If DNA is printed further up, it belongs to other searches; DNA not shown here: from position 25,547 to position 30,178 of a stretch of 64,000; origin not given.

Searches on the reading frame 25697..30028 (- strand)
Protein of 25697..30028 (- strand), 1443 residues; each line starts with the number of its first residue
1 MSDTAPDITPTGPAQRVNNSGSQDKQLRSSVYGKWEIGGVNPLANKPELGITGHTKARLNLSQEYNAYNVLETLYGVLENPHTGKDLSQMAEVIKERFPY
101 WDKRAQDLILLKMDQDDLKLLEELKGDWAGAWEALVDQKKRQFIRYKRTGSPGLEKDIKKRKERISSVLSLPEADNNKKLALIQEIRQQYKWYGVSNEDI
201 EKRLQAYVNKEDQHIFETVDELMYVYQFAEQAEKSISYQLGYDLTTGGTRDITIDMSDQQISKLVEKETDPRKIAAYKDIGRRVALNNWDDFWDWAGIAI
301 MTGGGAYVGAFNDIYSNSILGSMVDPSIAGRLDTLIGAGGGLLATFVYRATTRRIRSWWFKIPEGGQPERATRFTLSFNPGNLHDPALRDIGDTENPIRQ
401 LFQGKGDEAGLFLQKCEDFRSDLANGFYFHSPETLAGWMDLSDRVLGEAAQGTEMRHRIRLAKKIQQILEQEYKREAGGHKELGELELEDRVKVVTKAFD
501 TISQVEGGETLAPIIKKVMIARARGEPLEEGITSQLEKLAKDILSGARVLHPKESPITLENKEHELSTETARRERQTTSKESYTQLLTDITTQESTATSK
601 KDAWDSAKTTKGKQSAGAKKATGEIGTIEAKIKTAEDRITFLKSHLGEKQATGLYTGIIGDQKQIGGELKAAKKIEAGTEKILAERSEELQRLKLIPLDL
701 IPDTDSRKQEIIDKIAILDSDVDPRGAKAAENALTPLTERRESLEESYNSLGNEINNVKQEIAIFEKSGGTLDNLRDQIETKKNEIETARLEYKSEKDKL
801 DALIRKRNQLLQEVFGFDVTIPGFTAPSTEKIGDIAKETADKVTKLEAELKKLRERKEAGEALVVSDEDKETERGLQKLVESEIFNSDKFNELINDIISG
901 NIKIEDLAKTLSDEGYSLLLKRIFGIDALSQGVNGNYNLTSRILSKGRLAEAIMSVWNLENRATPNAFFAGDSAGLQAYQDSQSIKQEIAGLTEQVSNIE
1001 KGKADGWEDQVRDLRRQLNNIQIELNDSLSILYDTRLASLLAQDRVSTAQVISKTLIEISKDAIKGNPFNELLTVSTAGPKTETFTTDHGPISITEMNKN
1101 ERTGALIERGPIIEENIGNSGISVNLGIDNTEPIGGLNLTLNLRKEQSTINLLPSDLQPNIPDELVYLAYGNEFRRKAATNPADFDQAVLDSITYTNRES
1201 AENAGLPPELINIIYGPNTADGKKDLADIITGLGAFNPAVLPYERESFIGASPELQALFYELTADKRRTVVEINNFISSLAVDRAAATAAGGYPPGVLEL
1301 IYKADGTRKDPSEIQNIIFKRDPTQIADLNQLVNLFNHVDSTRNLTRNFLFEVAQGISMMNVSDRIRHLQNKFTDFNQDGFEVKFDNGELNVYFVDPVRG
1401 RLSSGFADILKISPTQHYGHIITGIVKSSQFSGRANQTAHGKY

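Call 18: search_protein_families(library=pfam, proteins=[window:25697-30028:-], max_evalue=0.01)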
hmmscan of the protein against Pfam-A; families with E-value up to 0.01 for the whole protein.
window:25697-30028:- (1443 aa): 1 family
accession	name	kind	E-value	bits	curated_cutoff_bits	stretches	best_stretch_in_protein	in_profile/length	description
PF25764.1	KIF21A_4th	-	0.0063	16.6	33.1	1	737-872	19-135/183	KIF21A-like domain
